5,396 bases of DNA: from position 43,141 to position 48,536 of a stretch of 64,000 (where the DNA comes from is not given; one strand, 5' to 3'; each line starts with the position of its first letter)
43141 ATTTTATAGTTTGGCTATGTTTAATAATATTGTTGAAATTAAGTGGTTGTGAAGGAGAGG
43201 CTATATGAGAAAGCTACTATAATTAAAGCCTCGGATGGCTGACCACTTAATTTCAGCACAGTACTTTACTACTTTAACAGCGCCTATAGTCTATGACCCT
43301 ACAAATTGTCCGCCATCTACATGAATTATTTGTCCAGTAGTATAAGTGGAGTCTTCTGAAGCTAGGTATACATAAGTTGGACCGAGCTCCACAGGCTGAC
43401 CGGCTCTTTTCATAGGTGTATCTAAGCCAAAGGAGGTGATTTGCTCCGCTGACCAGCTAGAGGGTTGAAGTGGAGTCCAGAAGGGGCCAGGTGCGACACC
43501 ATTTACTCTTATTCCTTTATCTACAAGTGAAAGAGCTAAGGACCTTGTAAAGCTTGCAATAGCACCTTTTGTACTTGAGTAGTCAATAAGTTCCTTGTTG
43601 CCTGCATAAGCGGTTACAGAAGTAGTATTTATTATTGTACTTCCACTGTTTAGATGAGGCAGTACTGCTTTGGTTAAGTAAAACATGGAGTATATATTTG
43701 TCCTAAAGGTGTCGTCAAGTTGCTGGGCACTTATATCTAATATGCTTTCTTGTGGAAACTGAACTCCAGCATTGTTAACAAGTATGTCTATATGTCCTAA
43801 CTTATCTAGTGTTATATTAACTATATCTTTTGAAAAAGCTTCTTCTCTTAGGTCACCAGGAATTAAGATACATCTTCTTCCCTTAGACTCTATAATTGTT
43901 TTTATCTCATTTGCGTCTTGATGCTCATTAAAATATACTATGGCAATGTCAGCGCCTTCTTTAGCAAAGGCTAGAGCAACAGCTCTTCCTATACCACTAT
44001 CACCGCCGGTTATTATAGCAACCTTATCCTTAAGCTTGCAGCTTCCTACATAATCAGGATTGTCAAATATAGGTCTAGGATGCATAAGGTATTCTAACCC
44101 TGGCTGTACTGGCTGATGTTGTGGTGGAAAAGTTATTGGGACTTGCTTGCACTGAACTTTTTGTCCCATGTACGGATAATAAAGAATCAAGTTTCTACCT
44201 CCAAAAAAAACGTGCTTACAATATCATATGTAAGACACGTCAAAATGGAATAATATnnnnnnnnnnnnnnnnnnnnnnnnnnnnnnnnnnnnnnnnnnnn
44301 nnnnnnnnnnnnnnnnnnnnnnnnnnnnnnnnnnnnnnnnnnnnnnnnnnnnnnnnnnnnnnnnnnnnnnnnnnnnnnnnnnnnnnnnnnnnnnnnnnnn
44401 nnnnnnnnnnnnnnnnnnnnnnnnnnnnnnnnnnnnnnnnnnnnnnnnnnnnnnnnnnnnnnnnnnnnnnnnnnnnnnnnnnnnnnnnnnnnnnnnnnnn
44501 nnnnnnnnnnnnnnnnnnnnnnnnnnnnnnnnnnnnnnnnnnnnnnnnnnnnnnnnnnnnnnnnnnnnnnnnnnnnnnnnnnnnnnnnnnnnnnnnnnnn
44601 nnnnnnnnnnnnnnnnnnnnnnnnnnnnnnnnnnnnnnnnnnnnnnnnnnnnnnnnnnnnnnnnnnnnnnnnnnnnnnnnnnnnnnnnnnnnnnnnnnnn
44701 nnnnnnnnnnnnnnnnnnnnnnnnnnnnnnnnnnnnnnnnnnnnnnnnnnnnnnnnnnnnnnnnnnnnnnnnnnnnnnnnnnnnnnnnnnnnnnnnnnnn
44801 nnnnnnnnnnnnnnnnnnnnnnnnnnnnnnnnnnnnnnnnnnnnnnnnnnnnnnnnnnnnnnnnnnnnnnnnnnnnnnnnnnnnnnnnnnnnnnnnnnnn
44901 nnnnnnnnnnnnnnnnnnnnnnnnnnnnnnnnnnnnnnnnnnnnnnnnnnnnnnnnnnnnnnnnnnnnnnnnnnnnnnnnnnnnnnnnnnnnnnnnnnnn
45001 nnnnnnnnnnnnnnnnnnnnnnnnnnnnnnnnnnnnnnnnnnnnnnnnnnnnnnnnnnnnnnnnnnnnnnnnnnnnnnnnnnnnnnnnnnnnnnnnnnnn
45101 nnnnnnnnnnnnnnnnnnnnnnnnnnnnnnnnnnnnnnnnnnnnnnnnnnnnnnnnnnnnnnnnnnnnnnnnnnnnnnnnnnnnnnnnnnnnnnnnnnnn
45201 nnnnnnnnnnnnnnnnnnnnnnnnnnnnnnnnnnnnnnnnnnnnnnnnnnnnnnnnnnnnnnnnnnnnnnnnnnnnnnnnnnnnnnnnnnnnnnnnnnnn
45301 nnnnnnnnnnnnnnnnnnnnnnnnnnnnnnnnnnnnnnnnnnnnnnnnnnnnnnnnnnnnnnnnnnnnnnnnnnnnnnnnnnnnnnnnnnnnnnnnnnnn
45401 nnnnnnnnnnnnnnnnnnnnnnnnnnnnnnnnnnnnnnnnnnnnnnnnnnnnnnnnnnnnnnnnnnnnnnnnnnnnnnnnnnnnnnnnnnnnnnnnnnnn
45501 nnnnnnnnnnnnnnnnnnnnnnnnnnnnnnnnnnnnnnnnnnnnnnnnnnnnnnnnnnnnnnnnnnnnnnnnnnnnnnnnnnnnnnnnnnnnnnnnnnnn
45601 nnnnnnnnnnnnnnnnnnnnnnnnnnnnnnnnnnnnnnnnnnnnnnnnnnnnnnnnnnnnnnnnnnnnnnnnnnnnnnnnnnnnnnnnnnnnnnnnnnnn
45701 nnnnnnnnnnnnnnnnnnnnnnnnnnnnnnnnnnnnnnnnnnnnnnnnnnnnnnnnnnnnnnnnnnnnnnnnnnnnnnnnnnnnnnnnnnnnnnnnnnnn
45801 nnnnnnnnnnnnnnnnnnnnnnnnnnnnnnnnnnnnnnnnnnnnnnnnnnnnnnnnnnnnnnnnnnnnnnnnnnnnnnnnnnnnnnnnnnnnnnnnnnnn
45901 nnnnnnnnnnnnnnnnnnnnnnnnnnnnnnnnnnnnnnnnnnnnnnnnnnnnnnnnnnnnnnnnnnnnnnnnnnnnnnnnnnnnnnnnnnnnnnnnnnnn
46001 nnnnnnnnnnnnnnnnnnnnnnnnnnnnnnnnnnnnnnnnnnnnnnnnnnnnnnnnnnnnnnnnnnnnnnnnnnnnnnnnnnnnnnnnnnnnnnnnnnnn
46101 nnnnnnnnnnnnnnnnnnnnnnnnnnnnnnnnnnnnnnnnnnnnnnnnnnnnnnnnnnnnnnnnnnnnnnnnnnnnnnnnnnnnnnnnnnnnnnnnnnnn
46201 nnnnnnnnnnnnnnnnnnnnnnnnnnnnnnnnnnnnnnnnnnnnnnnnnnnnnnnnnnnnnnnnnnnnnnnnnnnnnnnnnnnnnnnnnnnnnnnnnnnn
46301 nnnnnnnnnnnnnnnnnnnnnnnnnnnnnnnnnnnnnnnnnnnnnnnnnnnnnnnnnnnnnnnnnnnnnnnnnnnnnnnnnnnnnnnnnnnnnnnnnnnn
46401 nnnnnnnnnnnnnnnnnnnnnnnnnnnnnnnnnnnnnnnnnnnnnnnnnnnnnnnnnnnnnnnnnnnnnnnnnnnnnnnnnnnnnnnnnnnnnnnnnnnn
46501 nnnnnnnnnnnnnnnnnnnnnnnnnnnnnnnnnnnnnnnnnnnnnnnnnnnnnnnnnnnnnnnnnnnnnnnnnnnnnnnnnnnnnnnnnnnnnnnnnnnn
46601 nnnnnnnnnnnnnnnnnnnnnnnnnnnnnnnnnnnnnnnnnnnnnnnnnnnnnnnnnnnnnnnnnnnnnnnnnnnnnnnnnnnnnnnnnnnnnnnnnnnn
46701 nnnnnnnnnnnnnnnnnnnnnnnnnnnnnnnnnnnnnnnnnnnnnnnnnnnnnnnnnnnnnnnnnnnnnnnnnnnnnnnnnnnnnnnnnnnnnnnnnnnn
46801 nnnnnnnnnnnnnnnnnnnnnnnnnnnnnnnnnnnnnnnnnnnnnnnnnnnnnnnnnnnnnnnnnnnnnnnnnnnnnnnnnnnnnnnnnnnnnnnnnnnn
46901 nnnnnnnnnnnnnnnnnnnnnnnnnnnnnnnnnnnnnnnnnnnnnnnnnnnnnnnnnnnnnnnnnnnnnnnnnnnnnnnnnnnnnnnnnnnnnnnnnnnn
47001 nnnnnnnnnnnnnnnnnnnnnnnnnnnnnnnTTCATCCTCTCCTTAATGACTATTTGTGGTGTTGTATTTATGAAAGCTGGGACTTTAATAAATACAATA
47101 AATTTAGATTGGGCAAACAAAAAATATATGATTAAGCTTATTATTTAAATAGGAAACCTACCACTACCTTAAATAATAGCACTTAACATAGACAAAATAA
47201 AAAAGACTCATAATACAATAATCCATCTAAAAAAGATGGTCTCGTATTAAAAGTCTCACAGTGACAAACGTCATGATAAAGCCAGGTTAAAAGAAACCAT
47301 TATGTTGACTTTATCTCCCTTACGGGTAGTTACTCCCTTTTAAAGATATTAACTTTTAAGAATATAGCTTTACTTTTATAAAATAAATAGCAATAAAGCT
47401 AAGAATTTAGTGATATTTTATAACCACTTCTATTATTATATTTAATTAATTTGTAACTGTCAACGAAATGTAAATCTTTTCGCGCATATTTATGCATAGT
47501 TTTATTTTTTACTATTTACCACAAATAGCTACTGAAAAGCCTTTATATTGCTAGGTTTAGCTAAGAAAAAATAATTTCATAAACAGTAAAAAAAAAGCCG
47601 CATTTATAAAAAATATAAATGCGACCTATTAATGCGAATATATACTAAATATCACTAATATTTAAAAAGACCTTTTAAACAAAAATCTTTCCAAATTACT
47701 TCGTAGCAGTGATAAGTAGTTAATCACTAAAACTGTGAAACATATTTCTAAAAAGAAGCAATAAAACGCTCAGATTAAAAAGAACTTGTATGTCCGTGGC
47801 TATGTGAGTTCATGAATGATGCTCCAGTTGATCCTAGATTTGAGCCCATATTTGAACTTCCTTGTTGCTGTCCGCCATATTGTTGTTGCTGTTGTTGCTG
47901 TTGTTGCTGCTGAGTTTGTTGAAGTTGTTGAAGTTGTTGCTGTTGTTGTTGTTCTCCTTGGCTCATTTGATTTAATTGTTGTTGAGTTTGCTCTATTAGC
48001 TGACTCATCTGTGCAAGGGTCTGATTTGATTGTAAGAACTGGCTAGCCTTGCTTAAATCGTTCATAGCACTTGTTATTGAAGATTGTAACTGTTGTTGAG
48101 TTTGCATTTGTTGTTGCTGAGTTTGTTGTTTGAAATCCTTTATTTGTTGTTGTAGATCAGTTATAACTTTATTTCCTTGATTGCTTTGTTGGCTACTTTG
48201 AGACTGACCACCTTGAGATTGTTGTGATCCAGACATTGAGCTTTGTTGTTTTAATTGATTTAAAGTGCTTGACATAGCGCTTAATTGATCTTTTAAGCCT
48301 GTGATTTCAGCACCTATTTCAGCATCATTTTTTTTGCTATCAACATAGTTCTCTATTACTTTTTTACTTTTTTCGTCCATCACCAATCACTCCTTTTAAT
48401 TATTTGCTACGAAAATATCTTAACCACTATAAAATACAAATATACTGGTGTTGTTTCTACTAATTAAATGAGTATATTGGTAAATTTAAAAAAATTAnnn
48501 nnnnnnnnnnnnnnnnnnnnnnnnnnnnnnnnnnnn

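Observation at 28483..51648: Two direct-orientation IS607-family copies bracket ~19.5 kb; both carry the same internally deleted tnpA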

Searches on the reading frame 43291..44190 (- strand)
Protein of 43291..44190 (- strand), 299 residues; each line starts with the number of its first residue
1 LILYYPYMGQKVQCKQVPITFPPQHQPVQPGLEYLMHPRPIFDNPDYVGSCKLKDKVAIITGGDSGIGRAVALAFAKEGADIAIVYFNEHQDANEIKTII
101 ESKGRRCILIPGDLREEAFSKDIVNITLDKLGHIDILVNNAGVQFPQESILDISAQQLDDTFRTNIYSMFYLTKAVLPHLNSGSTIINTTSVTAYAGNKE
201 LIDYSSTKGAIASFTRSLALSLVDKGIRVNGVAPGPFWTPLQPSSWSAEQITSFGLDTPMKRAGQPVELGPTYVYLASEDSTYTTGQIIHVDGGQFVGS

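Call 24: search_protein_families(library=pfam, proteins=[window:43291-44190:-], max_evalue=0.001)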
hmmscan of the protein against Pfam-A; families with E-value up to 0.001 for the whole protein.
window:43291-44190:- (299 aa): 4 families
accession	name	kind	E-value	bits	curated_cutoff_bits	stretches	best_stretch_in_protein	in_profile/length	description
PF13561.12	adh_short_C2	-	7.2e-60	202.9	27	1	64-294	5-234/236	Enoyl-(Acyl carrier protein) reductase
PF00106.31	adh_short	-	1e-47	162.6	26.6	1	56-247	1-192/195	short chain dehydrogenase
PF08659.16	KR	-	1.2e-07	32.3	22.6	1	59-217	4-162/180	KR domain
PF23441.1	SDR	-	3.1e-06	27.2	27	1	52-251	4-208/258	SDR-like rossmann domain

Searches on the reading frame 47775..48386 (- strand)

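Call 24: search_protein_families(library=pfam, proteins=[window:47775-48386:-], max_evalue=0.001)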
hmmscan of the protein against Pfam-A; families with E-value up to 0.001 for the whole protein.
window:47775-48386:- (203 aa): 1 family
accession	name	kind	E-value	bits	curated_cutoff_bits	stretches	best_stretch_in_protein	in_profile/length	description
PF03938.19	OmpH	-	0.00059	20.5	32.4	1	7-113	7-109/141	Outer membrane protein (OmpH-like)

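Call 61: search_protein_families(library=ncbifam, proteins=[window:47775-48386:-], max_evalue=0.01)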
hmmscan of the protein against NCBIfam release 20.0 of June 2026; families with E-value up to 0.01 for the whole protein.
window:47775-48386:- (203 aa): 2 families
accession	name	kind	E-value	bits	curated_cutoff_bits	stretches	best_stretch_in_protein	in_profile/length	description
TIGR02169.1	SMC_prok_A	equivalog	0.00017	19.5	729.4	1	8-170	748-910/1165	chromosome segregation protein SMC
TIGR02168.1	SMC_prok_B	equivalog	0.0012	16.7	567.35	1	6-168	666-830/1181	chromosome segregation protein SMC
